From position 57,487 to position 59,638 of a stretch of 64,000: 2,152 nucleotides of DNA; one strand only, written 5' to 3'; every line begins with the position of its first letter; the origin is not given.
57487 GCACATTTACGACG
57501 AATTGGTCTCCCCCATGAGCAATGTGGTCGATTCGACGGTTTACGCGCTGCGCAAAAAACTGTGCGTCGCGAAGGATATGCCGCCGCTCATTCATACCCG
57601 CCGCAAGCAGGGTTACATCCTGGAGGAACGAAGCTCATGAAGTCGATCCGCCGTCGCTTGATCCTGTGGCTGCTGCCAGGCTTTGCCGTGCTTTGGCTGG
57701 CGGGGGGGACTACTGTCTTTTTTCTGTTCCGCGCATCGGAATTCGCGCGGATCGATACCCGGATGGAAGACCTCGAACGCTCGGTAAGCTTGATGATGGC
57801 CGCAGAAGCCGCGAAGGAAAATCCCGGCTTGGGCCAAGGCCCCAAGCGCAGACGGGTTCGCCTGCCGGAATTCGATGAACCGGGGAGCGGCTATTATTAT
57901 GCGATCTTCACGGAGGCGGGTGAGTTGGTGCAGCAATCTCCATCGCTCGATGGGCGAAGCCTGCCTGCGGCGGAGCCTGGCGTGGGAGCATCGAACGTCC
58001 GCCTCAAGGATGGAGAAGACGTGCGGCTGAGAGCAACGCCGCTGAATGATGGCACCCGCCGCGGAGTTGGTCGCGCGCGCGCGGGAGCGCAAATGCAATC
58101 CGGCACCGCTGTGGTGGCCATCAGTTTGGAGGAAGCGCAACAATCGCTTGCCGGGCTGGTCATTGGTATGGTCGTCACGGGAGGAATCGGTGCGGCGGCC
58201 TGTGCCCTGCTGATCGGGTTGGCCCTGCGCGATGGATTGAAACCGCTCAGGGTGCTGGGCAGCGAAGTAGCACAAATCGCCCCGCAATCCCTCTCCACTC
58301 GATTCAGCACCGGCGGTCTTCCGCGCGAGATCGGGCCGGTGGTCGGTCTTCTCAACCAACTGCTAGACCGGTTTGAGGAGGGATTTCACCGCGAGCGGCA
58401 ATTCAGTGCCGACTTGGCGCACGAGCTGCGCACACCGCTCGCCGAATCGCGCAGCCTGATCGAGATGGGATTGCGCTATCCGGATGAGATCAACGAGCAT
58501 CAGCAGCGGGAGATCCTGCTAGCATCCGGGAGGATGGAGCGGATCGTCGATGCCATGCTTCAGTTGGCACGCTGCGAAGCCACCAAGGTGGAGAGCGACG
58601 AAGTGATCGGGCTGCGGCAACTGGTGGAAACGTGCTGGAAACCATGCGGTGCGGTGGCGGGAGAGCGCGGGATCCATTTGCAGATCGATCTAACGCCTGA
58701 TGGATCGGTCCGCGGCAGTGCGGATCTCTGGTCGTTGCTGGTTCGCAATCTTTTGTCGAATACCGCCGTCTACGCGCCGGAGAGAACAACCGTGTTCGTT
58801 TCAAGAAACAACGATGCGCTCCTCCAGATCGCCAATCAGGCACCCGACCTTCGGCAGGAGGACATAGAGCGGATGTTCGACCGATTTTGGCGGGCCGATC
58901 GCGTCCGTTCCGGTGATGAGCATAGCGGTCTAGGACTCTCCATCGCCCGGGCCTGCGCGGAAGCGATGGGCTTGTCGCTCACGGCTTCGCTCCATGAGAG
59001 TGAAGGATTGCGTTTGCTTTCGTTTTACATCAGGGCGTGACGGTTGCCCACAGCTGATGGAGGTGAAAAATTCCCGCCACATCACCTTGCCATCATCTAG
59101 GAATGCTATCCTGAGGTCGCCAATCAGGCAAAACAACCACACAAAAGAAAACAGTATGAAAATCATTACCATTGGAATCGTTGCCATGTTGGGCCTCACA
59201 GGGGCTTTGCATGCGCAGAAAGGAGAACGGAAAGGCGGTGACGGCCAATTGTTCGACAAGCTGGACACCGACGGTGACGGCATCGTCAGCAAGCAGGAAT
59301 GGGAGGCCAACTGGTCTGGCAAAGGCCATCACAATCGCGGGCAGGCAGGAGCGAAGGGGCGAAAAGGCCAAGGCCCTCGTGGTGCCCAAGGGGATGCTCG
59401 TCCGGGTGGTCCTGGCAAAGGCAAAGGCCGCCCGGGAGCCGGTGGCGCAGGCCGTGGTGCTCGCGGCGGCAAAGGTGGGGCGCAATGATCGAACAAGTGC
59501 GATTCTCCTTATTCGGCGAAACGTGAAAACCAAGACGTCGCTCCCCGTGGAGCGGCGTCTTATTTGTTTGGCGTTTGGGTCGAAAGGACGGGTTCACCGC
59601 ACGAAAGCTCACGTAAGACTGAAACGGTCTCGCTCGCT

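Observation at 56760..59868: Fifty-three-bp direct repeats flank the two-component-system / EF-hand cassette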

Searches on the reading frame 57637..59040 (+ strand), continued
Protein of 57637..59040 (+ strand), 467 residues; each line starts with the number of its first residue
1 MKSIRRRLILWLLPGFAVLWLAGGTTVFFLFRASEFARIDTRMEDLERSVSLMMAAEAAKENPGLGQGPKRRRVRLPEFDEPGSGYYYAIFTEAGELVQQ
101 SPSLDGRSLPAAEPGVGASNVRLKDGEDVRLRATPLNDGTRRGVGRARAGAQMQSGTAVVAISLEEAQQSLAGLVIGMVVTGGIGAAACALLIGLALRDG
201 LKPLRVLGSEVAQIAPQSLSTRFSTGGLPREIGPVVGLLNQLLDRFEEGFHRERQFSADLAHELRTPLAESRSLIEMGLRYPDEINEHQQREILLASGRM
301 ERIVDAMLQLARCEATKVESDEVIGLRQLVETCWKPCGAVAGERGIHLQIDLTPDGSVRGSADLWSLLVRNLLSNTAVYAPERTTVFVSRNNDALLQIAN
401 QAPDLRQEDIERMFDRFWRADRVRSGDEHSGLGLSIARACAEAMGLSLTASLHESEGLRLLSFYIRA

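Call 50: find_homologous_proteins(query=L060:5347-5589:-, max_evalue=1e-8)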
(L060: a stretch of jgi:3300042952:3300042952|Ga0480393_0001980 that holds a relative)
Query L060:5347-5589:- (80 aa): 98 proteins with E <= 1e-8 among 100 candidates.
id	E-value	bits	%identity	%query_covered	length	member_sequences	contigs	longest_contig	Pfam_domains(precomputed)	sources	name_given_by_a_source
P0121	3.5e-47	176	98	100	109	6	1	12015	PF01541.31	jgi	-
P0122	1.7e-43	164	91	100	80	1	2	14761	PF01541.31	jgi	-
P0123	1.7e-42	161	90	100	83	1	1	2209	PF01541.31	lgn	-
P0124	2.4e-41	157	85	100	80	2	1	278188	PF01541.31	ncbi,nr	ncbi:MAG: GIY-YIG nuclease family protein [Verrucomicrobia bacterium]|nr:GIY-YIG nuclease family pro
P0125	3.7e-41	156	84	100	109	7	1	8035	PF01541.31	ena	-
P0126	4.3e-41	156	85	100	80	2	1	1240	PF01541.31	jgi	-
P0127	8.0e-40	152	85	100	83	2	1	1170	PF01541.31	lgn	-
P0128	2.0e-39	151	83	100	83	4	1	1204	PF01541.31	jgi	jgi:putative endonuclease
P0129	4.6e-39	150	80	100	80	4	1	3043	PF01541.31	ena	-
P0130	7.0e-39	149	81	100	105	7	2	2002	PF01541.31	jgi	jgi:predicted GIY-YIG superfamily endonuclease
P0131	3.6e-38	147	78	100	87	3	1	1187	PF01541.31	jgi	jgi:putative endonuclease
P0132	6.5e-38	146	79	100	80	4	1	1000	PF01541.31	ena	-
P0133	2.0e-37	144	76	100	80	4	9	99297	PF01541.31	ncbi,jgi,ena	jgi:putative endonuclease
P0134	5.6e-37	143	78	100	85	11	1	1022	PF01541.31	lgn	-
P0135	9.7e-37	142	78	100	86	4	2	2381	PF01541.31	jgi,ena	jgi:predicted GIY-YIG superfamily endonuclease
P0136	9.8e-37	142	76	100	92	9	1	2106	PF01541.31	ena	-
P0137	2.7e-36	141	80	99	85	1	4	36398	PF01541.31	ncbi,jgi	jgi:putative endonuclease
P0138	8.9e-36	139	76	100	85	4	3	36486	PF01541.31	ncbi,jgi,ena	jgi:putative endonuclease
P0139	1.5e-35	139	76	100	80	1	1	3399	PF01541.31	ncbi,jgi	jgi:predicted GIY-YIG superfamily endonuclease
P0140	2.6e-35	138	76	100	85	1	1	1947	PF01541.31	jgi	jgi:predicted GIY-YIG superfamily endonuclease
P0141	1.1e-34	136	78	100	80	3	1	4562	PF01541.31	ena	-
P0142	1.6e-34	135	74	100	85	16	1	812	PF01541.31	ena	-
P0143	2.2e-34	135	73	100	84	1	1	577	PF01541.31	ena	-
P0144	1.7e-33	132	75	100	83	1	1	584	PF01541.31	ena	-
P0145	1.9e-33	132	76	100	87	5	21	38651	PF01541.31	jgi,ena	jgi:predicted GIY-YIG superfamily endonuclease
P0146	1.0e-32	129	71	100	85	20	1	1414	PF01541.31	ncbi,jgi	jgi:predicted GIY-YIG superfamily endonuclease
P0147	1.3e-32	129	75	100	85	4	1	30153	PF01541.31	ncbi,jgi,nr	ncbi:MAG: GIY-YIG nuclease family protein [Akkermansiaceae bacterium]|jgi:predicted GIY-YIG superfam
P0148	2.8e-32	128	69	100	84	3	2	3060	PF01541.31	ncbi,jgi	jgi:putative endonuclease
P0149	7.4e-31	124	72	95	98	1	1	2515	PF01541.31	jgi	jgi:putative endonuclease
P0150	1.2e-30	123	73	100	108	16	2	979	PF01541.31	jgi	jgi:predicted GIY-YIG superfamily endonuclease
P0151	4.7e-30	121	73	100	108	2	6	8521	PF01541.31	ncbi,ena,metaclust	metaclust:\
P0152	1.4e-29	120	71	100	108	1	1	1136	PF01541.31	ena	-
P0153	2.8e-29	119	71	100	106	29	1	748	PF01541.31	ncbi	-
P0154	3.1e-29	118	71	100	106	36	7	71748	PF01541.31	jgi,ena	-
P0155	3.9e-29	118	70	100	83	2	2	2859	PF01541.31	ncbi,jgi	jgi:putative endonuclease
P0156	1.0e-28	117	71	100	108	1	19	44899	PF01541.31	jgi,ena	jgi:predicted GIY-YIG superfamily endonuclease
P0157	1.0e-28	117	70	100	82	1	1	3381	PF01541.31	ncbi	-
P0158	1.3e-28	116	70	100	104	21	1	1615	PF01541.31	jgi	jgi:putative endonuclease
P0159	2.3e-28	116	70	100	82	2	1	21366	PF01541.31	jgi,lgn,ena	-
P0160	2.9e-28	115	69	100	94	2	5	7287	PF01541.31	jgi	-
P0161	6.6e-28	114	70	100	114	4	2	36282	PF01541.31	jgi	-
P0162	1.0e-27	114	70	100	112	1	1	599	PF01541.31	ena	-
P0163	1.4e-27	113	68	100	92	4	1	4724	PF01541.31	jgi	-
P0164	2.5e-27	112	68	100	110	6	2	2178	PF01541.31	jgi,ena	-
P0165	4.4e-27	112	68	100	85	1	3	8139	PF01541.31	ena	-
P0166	5.6e-27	111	69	100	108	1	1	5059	PF01541.31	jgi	jgi:predicted GIY-YIG superfamily endonuclease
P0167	7.7e-27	111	69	100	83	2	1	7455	PF01541.31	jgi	jgi:predicted GIY-YIG superfamily endonuclease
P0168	8.2e-27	111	69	98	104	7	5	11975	PF01541.31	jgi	jgi:predicted GIY-YIG superfamily endonuclease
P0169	8.6e-27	111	65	100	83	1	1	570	PF01541.31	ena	-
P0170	1.1e-26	110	68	100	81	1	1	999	PF01541.31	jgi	jgi:predicted GIY-YIG superfamily endonuclease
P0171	1.6e-26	110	69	98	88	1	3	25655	PF01541.31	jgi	jgi:putative endonuclease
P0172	1.1e-25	107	64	100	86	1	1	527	PF01541.31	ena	-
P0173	1.1e-25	107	65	100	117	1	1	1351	PF01541.31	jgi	jgi:predicted GIY-YIG superfamily endonuclease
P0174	1.4e-25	107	64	100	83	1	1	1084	PF01541.31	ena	-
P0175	1.6e-25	107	68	98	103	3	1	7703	PF01541.31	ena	-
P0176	2.3e-25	106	65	100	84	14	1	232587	PF01541.31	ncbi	-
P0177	2.4e-25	106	68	95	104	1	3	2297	PF01541.31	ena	-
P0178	4.2e-25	105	64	100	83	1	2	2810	PF01541.31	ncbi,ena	-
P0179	4.2e-25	105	66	100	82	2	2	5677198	PF01541.31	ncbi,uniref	ncbi:GIY-YIG nuclease family protein [Haloferula helveola]|uniref:GIY-YIG nuclease family protein n=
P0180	4.6e-25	105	66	100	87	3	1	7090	PF01541.31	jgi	jgi:predicted GIY-YIG superfamily endonuclease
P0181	5.0e-25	105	63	100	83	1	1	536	PF01541.31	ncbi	-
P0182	7.5e-25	104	63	100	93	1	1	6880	PF01541.31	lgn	-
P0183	8.4e-25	104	65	100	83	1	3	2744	PF01541.31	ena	-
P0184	8.5e-25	104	65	100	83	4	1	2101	PF01541.31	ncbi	-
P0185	8.7e-25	104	65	100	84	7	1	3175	PF01541.31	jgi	jgi:putative endonuclease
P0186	1.0e-24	104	63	100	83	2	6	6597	PF01541.31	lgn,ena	-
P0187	1.1e-24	104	65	100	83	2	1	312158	PF01541.31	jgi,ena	-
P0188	1.6e-24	103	65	100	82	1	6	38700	PF01541.31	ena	-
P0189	2.4e-24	103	65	100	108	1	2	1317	PF01541.31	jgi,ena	-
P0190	3.0e-24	103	65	100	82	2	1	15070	PF01541.31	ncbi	ncbi:MAG: GIY-YIG nuclease family protein [Verrucomicrobiales bacterium]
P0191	3.3e-24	102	65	100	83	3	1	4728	PF01541.31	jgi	jgi:putative endonuclease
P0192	3.4e-24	102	65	100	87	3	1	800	PF01541.31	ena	-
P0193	4.0e-24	102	63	100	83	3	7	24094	PF01541.31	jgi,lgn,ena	jgi:predicted GIY-YIG superfamily endonuclease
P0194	8.4e-24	101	64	100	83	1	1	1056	PF01541.31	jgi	jgi:predicted GIY-YIG superfamily endonuclease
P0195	1.2e-23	101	63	100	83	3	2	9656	PF01541.31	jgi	-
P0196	7.9e-23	98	63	100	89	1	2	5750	PF01541.31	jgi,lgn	jgi:predicted GIY-YIG superfamily endonuclease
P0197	1.6e-22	97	64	100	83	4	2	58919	PF01541.31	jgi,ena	-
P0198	2.5e-22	96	59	100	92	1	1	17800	PF01541.31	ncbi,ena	-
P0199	3.5e-22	96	60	100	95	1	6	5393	PF01541.31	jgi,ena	-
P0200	3.6e-22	96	58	100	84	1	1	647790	PF01541.31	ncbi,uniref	ncbi:GIY-YIG nuclease family protein [Haloferula chungangensis]|uniref:GIY-YIG nuclease family prote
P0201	6.0e-22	95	58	100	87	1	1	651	PF01541.31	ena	-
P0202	7.0e-22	95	60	100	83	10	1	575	PF01541.31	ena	-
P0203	2.2e-21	93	63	100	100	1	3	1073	PF01541.31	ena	-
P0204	2.9e-21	93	59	100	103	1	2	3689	PF01541.31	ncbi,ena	-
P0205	3.1e-21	93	61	99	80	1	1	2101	PF01541.31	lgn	-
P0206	1.8e-20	91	58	99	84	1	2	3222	PF01541.31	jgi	jgi:putative endonuclease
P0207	3.6e-20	90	60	100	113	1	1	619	PF01541.31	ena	-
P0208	7.6e-20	89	59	100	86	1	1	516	PF01541.31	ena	-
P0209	1.3e-19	88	76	64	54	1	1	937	PF01541.31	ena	-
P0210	2.2e-19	87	56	100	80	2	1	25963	PF01541.31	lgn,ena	-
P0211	4.0e-19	86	60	100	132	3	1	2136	PF01541.31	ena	-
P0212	1.5e-18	84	57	99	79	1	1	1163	PF10544.16,PF01541.31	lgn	-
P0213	2.2e-18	84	56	100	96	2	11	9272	PF01541.31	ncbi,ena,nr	ncbi:hypothetical protein A3J17_03085 [Candidatus Curtissbacteria bacterium RIFCSPLOWO2_02_FULL_40_1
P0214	3.7e-18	83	56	100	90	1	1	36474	PF01541.31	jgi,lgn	-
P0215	2.6e-17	80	58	100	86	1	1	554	PF01541.31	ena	-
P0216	8.4e-17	79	58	89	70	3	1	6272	PF01541.31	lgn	-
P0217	6.0e-16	76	53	99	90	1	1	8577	PF01541.31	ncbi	-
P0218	2.7e-14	71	77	55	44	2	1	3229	PF01541.31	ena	-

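Call 51: find_encoding_contigs(protein=P0145, flank=1500, max_places=10)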
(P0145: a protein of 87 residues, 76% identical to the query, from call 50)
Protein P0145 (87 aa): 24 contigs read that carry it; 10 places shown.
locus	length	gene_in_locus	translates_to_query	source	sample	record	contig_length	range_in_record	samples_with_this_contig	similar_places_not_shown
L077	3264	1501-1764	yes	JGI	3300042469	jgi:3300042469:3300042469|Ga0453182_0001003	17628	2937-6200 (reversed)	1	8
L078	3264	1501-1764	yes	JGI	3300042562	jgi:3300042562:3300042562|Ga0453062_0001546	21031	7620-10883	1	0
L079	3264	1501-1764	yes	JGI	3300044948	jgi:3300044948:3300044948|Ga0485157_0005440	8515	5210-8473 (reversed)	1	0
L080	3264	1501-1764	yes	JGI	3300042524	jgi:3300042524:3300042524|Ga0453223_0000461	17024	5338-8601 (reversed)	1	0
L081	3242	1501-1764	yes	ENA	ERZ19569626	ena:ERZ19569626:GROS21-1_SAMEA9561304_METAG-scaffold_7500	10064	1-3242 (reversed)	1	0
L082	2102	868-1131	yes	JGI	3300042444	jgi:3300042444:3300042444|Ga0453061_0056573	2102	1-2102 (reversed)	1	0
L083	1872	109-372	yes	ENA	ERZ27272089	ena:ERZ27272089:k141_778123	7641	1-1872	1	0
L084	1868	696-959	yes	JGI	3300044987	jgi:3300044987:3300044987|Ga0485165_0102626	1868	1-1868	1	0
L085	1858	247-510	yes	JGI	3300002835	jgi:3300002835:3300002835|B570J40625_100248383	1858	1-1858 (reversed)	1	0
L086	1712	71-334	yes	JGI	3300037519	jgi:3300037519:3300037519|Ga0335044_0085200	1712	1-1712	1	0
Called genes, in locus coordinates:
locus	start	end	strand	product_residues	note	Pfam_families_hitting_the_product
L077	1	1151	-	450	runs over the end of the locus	PF00398:RrnaAD, PF00293:NUDIX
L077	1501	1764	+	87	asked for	PF01541:GIY-YIG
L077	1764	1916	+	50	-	-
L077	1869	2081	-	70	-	-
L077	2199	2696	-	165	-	PF00583:Acetyltransf_1, PF13508:Acetyltransf_7, PF13673:Acetyltransf_10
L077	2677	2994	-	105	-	PF08681:TacA1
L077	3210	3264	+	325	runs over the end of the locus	PF20030:bpMoxR, PF07726:AAA_3, PF07728:AAA_5, PF17863:AAA_lid_2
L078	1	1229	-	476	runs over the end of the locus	PF00398:RrnaAD, PF00293:NUDIX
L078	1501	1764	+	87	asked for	PF01541:GIY-YIG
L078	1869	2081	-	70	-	-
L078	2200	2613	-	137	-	PF00583:Acetyltransf_1, PF13508:Acetyltransf_7, PF13673:Acetyltransf_10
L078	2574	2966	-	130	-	PF08681:TacA1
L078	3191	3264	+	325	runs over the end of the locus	PF20030:bpMoxR, PF07726:AAA_3, PF07728:AAA_5, PF17863:AAA_lid_2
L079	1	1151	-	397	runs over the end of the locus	?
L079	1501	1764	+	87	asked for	PF01541:GIY-YIG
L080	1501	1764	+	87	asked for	PF01541:GIY-YIG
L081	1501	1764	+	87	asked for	PF01541:GIY-YIG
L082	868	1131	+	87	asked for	PF01541:GIY-YIG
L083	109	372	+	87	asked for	PF01541:GIY-YIG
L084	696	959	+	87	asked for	PF01541:GIY-YIG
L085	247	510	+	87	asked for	PF01541:GIY-YIG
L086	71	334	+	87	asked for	PF01541:GIY-YIG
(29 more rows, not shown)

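Call 52: find_encoding_contigs(protein=P0124, flank=3000, max_places=3)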
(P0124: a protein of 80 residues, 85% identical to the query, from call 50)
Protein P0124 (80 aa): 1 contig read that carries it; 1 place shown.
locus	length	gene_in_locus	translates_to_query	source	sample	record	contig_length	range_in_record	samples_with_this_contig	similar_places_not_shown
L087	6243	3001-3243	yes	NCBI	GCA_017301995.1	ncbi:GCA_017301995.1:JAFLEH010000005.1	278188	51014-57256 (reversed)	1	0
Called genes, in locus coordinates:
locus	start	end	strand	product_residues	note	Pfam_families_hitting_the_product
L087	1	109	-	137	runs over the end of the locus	PF13620:CarboxypepD_reg (weak), PF13715:CarbopepD_reg_2 (weak)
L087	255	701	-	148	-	-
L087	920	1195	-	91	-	PF12728:HTH_17 (weak)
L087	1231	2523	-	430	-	PF00589:Phage_integrase (weak)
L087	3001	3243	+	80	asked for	PF01541:GIY-YIG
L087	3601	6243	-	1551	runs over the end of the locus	PF00903:Glyoxalase (weak), PF00903:Glyoxalase (weak), PF13669:Glyoxalase_4 (weak), PF13517:FG-GAP_3, PF07593:UnbV_ASPIC, PF00884:Sulfatase, PF16347:SGSH_C, PF13202:EF-hand_5 (weak), +7 more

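Call 74: find_encoding_contigs(protein=P0179, flank=4000, max_places=4)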
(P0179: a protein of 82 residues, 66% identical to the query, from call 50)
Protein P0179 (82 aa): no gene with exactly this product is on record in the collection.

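Call 75: search_protein_families(library=pfam, proteins=[L002:16486-17505:+, L087:1231-2523:-, L060:5347-5589:-], max_evalue=0.01)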
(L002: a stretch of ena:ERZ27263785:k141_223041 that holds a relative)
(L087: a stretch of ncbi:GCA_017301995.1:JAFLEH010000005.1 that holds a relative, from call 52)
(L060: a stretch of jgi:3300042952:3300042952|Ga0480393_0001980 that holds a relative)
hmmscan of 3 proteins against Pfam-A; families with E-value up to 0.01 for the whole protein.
L002:16486-17505:+ (339 aa): 2 families
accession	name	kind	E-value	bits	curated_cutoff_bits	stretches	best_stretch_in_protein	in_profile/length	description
PF00589.27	Phage_integrase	-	7.2e-10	39.3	27.1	1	188-326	11-167/172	Phage integrase family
PF13102.12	Phage_int_SAM_5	-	0.00099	19.9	22.3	1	67-164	4-95/98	Phage integrase SAM-like domain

L087:1231-2523:- (430 aa): 2 families
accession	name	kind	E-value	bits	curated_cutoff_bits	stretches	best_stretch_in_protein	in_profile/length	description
PF00589.27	Phage_integrase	-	3.8e-07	30.5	27.1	1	264-325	27-86/172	Phage integrase family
PF13102.12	Phage_int_SAM_5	-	0.0074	17.1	22.3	0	143-225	6-92/98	Phage integrase SAM-like domain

L060:5347-5589:- (80 aa): 1 family
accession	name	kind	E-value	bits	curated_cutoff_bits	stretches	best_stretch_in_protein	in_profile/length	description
PF01541.30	GIY-YIG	-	9.4e-15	55.1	22.6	1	1-72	1-74/78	GIY-YIG catalytic domain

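Call 76: find_encoding_contigs(protein=P0133, flank=2500, max_places=10)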
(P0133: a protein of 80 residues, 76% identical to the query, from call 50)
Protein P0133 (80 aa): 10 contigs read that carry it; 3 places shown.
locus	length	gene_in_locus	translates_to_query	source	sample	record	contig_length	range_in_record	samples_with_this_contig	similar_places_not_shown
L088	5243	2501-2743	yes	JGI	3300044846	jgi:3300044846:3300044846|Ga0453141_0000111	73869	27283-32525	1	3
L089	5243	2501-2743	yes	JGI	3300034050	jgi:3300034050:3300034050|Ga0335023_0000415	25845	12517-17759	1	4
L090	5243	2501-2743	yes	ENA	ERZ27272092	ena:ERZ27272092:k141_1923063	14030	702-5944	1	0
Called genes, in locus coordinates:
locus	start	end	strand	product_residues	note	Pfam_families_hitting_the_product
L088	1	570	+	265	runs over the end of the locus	PF02811:PHP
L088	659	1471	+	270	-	PF00303:Thymidylat_synt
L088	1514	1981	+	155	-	PF00186:DHFR_1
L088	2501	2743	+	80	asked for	PF01541:GIY-YIG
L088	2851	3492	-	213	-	PF09335:VTT_dom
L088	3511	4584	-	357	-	PF03741:TerC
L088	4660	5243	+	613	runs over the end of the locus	PF02386:TrkH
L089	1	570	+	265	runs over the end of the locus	PF02811:PHP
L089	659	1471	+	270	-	PF00303:Thymidylat_synt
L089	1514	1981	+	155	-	PF00186:DHFR_1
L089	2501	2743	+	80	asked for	PF01541:GIY-YIG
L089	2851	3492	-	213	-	PF09335:VTT_dom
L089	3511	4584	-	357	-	PF03741:TerC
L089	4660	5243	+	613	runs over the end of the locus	PF02386:TrkH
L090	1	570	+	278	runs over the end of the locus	PF02811:PHP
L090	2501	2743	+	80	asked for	PF01541:GIY-YIG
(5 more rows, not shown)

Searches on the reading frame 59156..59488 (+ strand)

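Call 11: search_protein_families(library=pfam, proteins=[window:59156-59488:+], max_evalue=0.01)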
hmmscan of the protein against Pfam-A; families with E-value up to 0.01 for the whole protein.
window:59156-59488:+ (110 aa): 3 families
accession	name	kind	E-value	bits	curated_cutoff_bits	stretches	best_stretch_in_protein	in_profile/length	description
PF13202.12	EF-hand_5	-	1.3e-05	24.9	25.9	1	32-50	4-22/25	EF hand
PF13405.12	EF-hand_6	-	0.00028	20.8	25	1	31-50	4-23/30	EF-hand domain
PF00036.39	EF-hand_1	-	0.00041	20.1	25.4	1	31-50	4-23/29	EF hand domain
